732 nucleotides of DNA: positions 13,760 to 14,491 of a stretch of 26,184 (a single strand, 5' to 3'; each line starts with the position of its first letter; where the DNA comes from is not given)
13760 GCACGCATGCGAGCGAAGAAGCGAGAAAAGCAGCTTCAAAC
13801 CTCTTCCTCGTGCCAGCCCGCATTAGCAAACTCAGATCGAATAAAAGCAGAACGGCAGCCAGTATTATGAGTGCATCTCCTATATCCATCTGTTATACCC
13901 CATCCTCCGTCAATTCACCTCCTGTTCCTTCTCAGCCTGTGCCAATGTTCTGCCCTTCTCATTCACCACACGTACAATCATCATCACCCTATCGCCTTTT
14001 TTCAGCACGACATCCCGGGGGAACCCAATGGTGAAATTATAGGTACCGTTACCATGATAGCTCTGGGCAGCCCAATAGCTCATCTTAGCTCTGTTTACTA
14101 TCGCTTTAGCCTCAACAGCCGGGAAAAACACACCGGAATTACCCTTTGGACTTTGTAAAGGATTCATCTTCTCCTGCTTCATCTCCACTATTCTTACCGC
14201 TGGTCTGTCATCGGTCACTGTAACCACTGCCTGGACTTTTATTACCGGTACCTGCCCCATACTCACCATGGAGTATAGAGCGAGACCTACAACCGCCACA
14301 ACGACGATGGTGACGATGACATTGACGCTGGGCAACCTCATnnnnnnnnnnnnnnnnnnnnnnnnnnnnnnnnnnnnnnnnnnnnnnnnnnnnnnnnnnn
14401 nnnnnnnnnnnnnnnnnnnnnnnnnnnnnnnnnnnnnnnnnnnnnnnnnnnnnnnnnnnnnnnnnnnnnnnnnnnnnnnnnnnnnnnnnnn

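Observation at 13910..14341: Unrecognised 143-aa membrane-anchored protein translationally coupled between a pentahaem cytochrome and CcmF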

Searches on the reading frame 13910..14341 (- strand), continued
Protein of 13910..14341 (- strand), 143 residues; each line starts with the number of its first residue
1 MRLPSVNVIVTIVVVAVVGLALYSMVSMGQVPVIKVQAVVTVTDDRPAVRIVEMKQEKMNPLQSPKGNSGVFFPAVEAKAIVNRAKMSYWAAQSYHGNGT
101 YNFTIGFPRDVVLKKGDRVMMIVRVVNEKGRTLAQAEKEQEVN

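Call 62: search_solved_structures(query=L029:6651-7166:+, max_evalue=1)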
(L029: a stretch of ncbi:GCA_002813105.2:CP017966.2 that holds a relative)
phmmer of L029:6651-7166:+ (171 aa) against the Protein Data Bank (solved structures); distinct sequences matched with E-value up to 1: 4.
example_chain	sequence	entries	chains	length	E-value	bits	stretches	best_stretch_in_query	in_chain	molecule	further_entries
8e5g_A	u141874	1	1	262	4.7e-11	45.7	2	4-105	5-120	c-type cytochrome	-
1sp3_A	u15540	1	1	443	0.051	16.3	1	28-105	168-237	cytochrome c, putative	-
6ef8_A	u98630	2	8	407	0.57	12.9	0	50-94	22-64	C-type cytochrome OmcS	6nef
1jni_A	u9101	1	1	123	0.82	12.4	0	33-83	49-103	DIHEME CYTOCHROME C NAPB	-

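Call 71: search_protein_families(library=pfam, proteins=[L016:57-3404:+, L024:5680-6990:+, L003:3050-3376:+, L003:3381-4184:+, L003:4210-4767:+, L003:5171-6268:-, L028:7496-9598:+, L029:11645-12388:+], max_evalue=0.01)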
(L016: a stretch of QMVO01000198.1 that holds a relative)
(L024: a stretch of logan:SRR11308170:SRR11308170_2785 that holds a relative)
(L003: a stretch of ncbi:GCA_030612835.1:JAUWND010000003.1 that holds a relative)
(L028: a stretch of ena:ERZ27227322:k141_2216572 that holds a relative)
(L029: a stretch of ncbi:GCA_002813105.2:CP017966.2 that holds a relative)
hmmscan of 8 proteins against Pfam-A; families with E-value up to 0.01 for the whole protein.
L016:57-3404:+ (1115 aa): 3 families
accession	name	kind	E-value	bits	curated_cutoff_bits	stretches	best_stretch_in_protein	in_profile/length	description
PF05048.19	NosD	-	2.8e-59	200.6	23.6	3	24-172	63-211/212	Periplasmic copper-binding protein (NosD)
PF13229.12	Beta_helix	-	8.2e-30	104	25.9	3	25-140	27-145/158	Right handed beta helix region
PF12708.12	Pect-lyase_RHGA_epim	-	0.00044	20.6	27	1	22-136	97-211/213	Rhamnogalacturonase A/epimerase, pectate lyase-like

L024:5680-6990:+ (436 aa): 0 families

L003:3050-3376:+ (108 aa): 2 families
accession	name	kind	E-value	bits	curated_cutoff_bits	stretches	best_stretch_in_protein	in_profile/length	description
PF14522.11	Cytochrome_C7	-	0.00097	19.4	24.8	1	36-90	12-67/67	Cytochrome c7 and related cytochrome c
PF09699.15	Paired_CXXCH_1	-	0.0033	17.5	20.6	0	36-68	5-37/41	Doubled CXXCH motif (Paired_CXXCH_1)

L003:3381-4184:+ (267 aa): 0 families

L003:4210-4767:+ (185 aa): 3 families
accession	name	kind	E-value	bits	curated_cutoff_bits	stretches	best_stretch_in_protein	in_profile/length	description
PF14537.11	Cytochrom_c3_2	-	3.3e-05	24.7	25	1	114-175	2-65/79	Cytochrome c3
PF14522.11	Cytochrome_C7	-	3.9e-05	23.8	24.8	0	138-176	12-50/67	Cytochrome c7 and related cytochrome c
PF02085.21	Cytochrom_CIII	-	0.0024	18.6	22.9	1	111-175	25-83/101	Class III cytochrome C family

L003:5171-6268:- (365 aa): 0 families

L028:7496-9598:+ (700 aa): 3 families
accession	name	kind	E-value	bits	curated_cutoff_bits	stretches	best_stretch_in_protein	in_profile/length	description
PF01578.25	Cytochrom_C_asm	-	5.2e-30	105.1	29.9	1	81-280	1-196/212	Cytochrome C assembly protein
PF16327.10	CcmF_C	-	2.6e-13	50.4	28.7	1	350-541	44-230/323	Cytochrome c-type biogenesis protein CcmF C-terminal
PF05140.19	ResB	-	0.0017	17.7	24.6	0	473-522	139-186/486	ResB-like family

L029:11645-12388:+ (247 aa): 2 families
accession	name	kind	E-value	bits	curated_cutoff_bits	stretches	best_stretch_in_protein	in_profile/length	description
PF10502.14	Peptidase_S26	-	1.1e-06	29.1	22.9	1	73-144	8-83/168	Signal peptidase, peptidase S26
PF00717.28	Peptidase_S24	-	0.0036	17.4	23.3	1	91-142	38-86/116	Peptidase S24-like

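Call 79: find_encoding_contigs(protein=P0090, flank=6000, max_places=1)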
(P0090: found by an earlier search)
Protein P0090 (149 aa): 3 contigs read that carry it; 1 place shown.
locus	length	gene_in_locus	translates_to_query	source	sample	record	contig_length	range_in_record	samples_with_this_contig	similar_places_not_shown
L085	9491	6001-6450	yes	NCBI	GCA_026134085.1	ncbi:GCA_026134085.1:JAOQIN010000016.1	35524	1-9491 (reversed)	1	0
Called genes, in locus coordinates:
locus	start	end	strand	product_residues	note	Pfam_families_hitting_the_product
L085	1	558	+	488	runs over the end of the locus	PF00890:FAD_binding_2 (faint), PF01134:GIDA (faint), PF03486:HI0933_like (weak), PF07992:Pyr_redox_2 (faint), PF21688:FAD-depend_C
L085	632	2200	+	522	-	PF00152:tRNA-synt_2 (faint), PF01409:tRNA-synt_2d, PF17759:tRNA_synthFbeta (faint)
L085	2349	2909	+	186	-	PF04013:Methyltrn_RNA_2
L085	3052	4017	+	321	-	PF00297:Ribosomal_L3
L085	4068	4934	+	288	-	PF00573:Ribosomal_L4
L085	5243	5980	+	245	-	PF02085:Cytochrom_CIII (faint)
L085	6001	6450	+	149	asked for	-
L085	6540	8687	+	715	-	PF01578:Cytochrom_C_asm, PF16327:CcmF_C (weak)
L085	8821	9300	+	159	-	PF12641:Flavodoxin_3, PF12724:Flavodoxin_5, PF00258:Flavodoxin_1, PF03358:FMN_red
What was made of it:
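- Methanoxibalbensis (call 79).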

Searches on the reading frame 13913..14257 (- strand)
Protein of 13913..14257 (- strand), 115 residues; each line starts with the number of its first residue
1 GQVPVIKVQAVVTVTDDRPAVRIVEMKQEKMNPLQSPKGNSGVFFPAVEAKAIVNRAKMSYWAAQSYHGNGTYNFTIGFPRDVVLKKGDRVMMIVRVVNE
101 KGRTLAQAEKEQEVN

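Call 42: search_solved_structures(query=A4, max_evalue=10, show_alignments=0)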
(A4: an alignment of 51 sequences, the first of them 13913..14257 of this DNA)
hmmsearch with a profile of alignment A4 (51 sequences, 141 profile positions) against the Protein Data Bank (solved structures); distinct sequences matched with E-value up to 10: 6.
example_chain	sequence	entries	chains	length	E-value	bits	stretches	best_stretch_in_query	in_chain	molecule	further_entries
5lbd_A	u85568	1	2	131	0.46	13.2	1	27-86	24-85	Copper-transporting ATPase PAA1, chloroplastic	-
6j0a_Q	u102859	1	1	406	0.94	12.2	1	111-139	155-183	Trigger factor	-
3gu0_A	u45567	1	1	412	0.98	12.1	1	111-139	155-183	Trigger factor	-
3gty_X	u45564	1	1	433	1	12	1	111-139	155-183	Trigger factor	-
8a1t_F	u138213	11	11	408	3.2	10.4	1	7-49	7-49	Na(+)-translocating NADH-quinone reductase subunit F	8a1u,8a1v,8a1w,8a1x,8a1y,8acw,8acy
7xk3_F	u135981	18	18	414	3.2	10.4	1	7-49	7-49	Na(+)-translocating NADH-quinone reductase subunit F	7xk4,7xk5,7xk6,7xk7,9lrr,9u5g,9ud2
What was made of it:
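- Tried and rejected: A profile search against PDB sequences also found nothing (call 42).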

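Call 43: search_protein_families(library=pfam, alignment_id=A4, max_evalue=1)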
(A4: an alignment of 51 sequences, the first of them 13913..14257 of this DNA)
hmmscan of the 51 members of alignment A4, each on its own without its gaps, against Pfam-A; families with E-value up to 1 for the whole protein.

A. member 1, window:13913-14257:- (115 aa): 1 family
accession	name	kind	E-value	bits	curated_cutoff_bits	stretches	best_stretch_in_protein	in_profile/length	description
PF09171.15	AGOG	-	0.018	14.8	26.1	1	48-104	138-195/248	N-glycosylase/DNA lyase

B. families by the number of members that match (of 51 scanned): 32 families (the first 25 are shown)
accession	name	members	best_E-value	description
PF12669.12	FeoB_associated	4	0.01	FeoB-associated Cys-rich membrane protein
PF09171.15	AGOG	3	0.018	N-glycosylase/DNA lyase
PF22111.2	MtrC-MtrF_N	3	0.024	Decaheme cytochrome c component MtrC/MtrF N-terminal domain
PF18313.7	TLP1_add_C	2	0.0034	Thiolase-like protein type 1 additional C-terminal domain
PF07603.17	Lcl_C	2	0.031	Lcl C-terminal domain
PF15886.11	CBM39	2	0.061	Carbohydrate binding domain (family 32)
PF18565.7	Glyco_hydro2_C5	2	0.065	Glycoside hydrolase family 2 C-terminal domain 5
PF00873.25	ACR_tran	2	0.08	AcrB/AcrD/AcrF family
PF07790.16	Pilin_N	2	0.11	Archaeal Type IV pilin, N-terminal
PF16921.10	Tex_YqgF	1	0.0015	Tex protein YqgF-like domain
PF12869.13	tRNA_anti-like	1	0.0059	tRNA_anti-like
PF06947.17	DUF1290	1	0.0064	Protein of unknown function (DUF1290)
PF00963.24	Cohesin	1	0.016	Cohesin domain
PF20084.4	TrbK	1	0.023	Conjugative transfer region protein TrbK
PF12245.14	Big_3_2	1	0.029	Bacterial Ig-like domain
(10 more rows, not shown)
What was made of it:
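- Tried and rejected: A Pfam scan of all 51 family members found nothing consistent (call 43).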

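Call 47: predict_structure(alignment_id=A4)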
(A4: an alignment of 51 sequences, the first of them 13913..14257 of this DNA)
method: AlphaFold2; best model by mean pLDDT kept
length: 115 residues; sequences in the alignment: 51
mean_pLDDT: 93.6   pTM: 0.86
mean pLDDT of the five models: 93.6, 93.6, 93.3, 93.4, 91.6
residues with pLDDT >= 90: 96; 70-90: 17; 50-70: 2; < 50: 0
segments of 3 or more residues with pLDDT < 50: none
pLDDT, mean of each block of 10 residues (from residue 1): 93 97 96 85 88 94 95 96 91 97 97 92
secondary structure, 60 per line:
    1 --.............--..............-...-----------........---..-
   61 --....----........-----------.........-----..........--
elements in order: E3-15 E18-31 E47-54 E63-66 E71-78 E90-98 E104-113
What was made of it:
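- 13913..14257 (-): Extracytoplasmic beta-sandwich domain (residues 29-143), 7-8 strands. AF2 on a 51-sequence alignment gives pLDDT 93.6 and pTM 0.86 (call 47).
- On CcmH / NrfF: The model is all-beta (call 47).
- On Generic Ig-like / C2-like beta-sandwich fold class: The strand count fits (call 47).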

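Call 50: fold_search(model_id=the predicted structure, library=pdb)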
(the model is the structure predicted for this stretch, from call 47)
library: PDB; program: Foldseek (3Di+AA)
matches with E <= 10: 1105; with E <= 0.001: 0
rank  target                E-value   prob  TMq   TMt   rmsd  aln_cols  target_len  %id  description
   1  3p1v_B                2.6e-03  1.00  0.58  0.19   5.8       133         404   11  Crystal structure of a metallo-endopeptidases (BACOVA_00663) from Bacteroides ovatus at 1.93 A resolution (released 2010-10-27)
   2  9qdi_D                3.1e-03  1.00  0.58  0.19   5.7       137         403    8  Crystal structure of BF3526 peptidase from Bacteroides fragilis in complex with a peptide (released 2025-07-16)
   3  9qdi_C                3.4e-03  1.00  0.57  0.18   6.5       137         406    8  Crystal structure of BF3526 peptidase from Bacteroides fragilis in complex with a peptide (released 2025-07-16)
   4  9qdi_A                3.4e-03  1.00  0.57  0.19   6.5       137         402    9  Crystal structure of BF3526 peptidase from Bacteroides fragilis in complex with a peptide (released 2025-07-16)
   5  3p1v_A                3.6e-03  1.00  0.58  0.19   6.0       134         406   11  Crystal structure of a metallo-endopeptidases (BACOVA_00663) from Bacteroides ovatus at 1.93 A resolution (released 2010-10-27)
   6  9qdi_G                4.0e-03  1.00  0.55  0.18   6.1       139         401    9  Crystal structure of BF3526 peptidase from Bacteroides fragilis in complex with a peptide (released 2025-07-16)
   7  9qdi_E                4.0e-03  1.00  0.55  0.18   6.3       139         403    9  Crystal structure of BF3526 peptidase from Bacteroides fragilis in complex with a peptide (released 2025-07-16)
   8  4df9_D                4.2e-03  1.00  0.54  0.18   5.2       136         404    9  Crystal structure of a putative peptidase (BF3526) from Bacteroides fragilis NCTC 9343 at 2.17 A resolution (released 2012-02-15)
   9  9qdi_B                4.7e-03  1.00  0.56  0.18   5.6       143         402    8  Crystal structure of BF3526 peptidase from Bacteroides fragilis in complex with a peptide (released 2025-07-16)
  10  4df9_A                5.5e-03  1.00  0.57  0.19   6.5       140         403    8  Crystal structure of a putative peptidase (BF3526) from Bacteroides fragilis NCTC 9343 at 2.17 A resolution (released 2012-02-15)
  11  4df9_F                5.8e-03  1.00  0.53  0.18   6.5       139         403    9  Crystal structure of a putative peptidase (BF3526) from Bacteroides fragilis NCTC 9343 at 2.17 A resolution (released 2012-02-15)
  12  4df9_C                7.6e-03  1.00  0.58  0.19   5.4       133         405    9  Crystal structure of a putative peptidase (BF3526) from Bacteroides fragilis NCTC 9343 at 2.17 A resolution (released 2012-02-15)
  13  4df9_E                9.4e-03  1.00  0.53  0.17   6.0       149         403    8  Crystal structure of a putative peptidase (BF3526) from Bacteroides fragilis NCTC 9343 at 2.17 A resolution (released 2012-02-15)
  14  4iqh_A                2.4e-02  0.97  0.39  0.36   6.9       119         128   12  Crystal Structure Analysis of Dysferlin C2A variant 1 (C2Av1) (released 2013-12-18)
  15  9npe_F                4.4e-02  0.85  0.40  0.08  15.2       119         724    9  Crystal structure of the inactive conformation of a glycoside hydrolase (CapGH2b) from the GH2 family in the space gro (released 2025-11-12)
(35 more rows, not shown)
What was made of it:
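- Foldseek neighbours are C2 domains, glycosidase sandwiches and a peptidase N-domain (call 50).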
